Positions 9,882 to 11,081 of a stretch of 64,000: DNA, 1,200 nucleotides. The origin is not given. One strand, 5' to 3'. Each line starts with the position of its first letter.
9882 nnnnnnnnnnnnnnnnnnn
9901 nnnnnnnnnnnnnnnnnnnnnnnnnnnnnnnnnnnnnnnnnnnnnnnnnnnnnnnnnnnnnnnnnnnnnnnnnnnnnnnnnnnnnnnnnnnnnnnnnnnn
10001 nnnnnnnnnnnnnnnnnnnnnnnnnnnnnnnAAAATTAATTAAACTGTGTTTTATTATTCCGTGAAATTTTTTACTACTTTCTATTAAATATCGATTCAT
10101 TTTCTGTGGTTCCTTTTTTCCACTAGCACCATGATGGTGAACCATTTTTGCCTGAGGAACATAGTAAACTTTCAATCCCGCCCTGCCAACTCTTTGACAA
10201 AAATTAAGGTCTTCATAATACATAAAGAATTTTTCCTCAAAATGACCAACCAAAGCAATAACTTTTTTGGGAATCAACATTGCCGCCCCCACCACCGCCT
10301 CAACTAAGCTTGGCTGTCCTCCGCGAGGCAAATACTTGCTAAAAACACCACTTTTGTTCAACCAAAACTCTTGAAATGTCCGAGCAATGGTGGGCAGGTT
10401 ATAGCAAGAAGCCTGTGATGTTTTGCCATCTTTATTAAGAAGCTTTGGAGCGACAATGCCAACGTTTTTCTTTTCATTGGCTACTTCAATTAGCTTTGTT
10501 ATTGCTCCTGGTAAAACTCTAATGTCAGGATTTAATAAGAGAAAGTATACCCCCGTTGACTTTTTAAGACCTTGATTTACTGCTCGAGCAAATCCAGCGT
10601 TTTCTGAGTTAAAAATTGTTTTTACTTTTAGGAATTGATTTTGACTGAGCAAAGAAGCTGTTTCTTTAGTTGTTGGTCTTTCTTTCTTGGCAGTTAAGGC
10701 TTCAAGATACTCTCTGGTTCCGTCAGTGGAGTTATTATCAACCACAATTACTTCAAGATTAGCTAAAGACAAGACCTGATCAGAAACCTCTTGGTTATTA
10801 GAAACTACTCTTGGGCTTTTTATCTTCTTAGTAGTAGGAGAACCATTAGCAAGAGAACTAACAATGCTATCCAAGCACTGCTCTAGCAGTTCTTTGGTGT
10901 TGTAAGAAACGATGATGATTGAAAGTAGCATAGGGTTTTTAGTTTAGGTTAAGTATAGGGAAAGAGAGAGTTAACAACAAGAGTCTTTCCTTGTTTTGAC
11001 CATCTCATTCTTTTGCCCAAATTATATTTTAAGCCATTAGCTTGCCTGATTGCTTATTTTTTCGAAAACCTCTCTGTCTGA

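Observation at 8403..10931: Single polypeptide fusing a cytoplasmic rhamnosyltransferase-like GT2 domain to a QFPPRW-family membrane domain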

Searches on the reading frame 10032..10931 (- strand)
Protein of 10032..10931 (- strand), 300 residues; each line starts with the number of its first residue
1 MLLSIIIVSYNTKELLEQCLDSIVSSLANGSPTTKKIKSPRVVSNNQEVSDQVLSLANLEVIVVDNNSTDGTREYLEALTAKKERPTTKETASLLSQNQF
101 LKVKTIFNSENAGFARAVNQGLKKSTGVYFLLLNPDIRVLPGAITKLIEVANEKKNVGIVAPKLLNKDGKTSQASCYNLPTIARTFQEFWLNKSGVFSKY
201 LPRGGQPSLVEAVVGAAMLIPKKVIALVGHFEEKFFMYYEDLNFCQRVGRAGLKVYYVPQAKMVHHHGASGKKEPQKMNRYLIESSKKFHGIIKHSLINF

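Call 33: search_solved_structures(query=A3, max_evalue=0.01)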
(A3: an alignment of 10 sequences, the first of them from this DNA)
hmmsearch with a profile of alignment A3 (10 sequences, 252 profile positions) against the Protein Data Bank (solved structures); distinct sequences matched with E-value up to 0.01: 51.
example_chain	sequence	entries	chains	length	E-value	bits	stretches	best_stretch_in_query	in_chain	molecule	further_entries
2z87_A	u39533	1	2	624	2.3e-24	89.2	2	3-109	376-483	Chondroitin synthase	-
2z86_A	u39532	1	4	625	2.3e-24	89.2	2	3-109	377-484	Chondroitin synthase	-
6p61_A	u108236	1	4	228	1.4e-17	67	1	3-114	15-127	Glycosyltransferase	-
5tze_C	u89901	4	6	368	2.6e-16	62.8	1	1-130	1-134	Glycosyl transferase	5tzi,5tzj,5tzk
5tz8_A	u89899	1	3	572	5.7e-16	61.7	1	1-130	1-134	Glycosyl transferase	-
3bcv_A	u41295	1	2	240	6.6e-15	58.2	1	2-112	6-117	Putative glycosyltransferase protein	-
6h1j_A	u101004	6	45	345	1.2e-14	57.4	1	2-115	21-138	Probable ss-1,3-N-acetylglucosaminyltransferase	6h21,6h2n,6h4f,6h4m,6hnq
3l7j_A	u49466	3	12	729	1.9e-14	56.7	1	2-115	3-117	Teichoic acid biosynthesis protein F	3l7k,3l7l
3l7i_A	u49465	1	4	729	1.9e-14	56.7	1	2-115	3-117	Teichoic acid biosynthesis protein F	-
3l7m_A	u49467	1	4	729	1.9e-14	56.7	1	2-115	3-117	Teichoic acid biosynthesis protein F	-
5hea_A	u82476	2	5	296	2e-14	56.6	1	3-131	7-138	Putative glycosyltransferase (GalT1)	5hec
5mlz_A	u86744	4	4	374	5.6e-14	55.2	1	1-112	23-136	Dolichol monophosphate mannose synthase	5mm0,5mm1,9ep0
8viw_A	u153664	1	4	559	6e-14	55.1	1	3-110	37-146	Heparosan synthase B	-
8vh7_A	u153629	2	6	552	6e-14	55.1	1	3-110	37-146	Heparosan synthase B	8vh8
8bz4_A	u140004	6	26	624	3.7e-12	49.2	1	2-114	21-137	Glycosyltransferase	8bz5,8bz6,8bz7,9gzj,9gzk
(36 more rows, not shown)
